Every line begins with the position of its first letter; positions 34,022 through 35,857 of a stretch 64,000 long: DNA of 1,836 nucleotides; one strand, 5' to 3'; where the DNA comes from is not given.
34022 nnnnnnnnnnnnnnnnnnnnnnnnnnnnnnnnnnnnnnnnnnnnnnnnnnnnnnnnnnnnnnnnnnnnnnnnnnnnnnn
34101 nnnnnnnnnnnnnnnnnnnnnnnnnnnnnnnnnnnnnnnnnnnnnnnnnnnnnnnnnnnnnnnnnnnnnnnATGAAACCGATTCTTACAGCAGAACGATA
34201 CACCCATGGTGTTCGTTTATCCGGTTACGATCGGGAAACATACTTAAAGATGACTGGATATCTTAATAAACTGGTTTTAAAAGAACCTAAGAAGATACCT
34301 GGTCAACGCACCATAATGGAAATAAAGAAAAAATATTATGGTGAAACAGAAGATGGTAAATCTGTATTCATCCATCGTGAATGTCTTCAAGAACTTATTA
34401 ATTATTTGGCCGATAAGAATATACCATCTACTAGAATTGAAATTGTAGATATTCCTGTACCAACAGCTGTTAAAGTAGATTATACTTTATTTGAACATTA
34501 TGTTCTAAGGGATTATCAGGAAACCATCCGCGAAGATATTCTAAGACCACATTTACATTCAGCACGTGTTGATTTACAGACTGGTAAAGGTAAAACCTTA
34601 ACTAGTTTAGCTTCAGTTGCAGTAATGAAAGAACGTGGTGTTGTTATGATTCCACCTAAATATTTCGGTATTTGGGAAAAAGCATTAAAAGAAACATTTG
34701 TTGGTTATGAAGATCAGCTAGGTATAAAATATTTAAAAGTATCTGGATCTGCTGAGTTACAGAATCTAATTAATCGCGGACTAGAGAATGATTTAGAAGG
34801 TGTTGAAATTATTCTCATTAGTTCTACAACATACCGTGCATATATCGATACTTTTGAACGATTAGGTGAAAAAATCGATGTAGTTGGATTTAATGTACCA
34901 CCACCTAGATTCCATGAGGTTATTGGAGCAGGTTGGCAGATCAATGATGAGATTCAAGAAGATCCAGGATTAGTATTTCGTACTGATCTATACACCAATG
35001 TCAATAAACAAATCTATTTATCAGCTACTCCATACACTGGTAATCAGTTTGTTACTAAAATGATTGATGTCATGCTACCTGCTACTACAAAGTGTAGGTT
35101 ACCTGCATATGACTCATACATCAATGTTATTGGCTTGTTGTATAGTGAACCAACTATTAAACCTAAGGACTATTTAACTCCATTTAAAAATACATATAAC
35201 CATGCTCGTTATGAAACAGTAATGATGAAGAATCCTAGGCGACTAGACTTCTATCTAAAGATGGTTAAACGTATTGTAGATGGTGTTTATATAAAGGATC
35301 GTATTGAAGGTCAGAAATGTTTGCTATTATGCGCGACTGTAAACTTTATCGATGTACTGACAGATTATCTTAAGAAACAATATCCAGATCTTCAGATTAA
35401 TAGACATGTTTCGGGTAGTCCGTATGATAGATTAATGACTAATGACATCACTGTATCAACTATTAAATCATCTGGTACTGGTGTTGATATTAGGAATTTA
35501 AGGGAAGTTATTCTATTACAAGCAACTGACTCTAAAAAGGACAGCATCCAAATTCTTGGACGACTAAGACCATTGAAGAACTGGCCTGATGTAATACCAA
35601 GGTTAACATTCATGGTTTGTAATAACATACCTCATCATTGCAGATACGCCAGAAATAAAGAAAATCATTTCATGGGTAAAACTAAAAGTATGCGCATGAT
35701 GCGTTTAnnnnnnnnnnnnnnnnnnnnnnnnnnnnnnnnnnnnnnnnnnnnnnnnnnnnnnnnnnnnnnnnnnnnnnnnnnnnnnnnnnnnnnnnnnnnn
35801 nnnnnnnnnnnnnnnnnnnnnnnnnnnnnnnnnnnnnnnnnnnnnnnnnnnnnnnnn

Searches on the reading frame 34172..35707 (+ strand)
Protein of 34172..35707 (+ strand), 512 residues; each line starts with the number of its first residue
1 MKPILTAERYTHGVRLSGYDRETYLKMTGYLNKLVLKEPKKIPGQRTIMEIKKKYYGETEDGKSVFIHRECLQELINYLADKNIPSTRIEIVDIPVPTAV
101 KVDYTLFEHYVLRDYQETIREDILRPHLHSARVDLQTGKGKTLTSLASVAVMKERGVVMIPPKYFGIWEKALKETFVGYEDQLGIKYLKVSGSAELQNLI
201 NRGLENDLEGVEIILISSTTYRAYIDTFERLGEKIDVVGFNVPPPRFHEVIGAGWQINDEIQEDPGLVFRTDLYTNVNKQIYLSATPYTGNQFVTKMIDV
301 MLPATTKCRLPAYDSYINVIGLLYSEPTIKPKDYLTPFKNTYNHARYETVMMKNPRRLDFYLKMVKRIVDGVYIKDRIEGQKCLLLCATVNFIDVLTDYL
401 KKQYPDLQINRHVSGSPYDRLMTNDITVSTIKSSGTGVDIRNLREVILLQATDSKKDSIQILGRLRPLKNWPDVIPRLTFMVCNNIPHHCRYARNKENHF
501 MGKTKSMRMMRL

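Call 67: search_protein_families(library=phrogs, proteins=[window:34172-35707:+], max_evalue=0.00001)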
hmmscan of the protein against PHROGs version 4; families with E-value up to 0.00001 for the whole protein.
window:34172-35707:+ (512 aa): 1 family
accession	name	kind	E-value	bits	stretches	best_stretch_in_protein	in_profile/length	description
phrog_16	-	DNA, RNA and nucleotide metabolism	2.2e-45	156.2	1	8-501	68-621/986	DNA helicase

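Call 96: search_protein_families(library=pfam, proteins=[window:34172-35707:+], max_evalue=0.01)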
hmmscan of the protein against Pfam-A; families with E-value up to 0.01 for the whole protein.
window:34172-35707:+ (512 aa): 2 families
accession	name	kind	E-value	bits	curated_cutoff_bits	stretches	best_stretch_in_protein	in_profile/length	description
PF04851.21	ResIII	-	0.0025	18.2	22.5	0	110-155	2-50/164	Type III restriction enzyme, res subunit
PF00271.37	Helicase_C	-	0.0049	17.5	23.5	0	376-464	11-105/110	Helicase conserved C-terminal domain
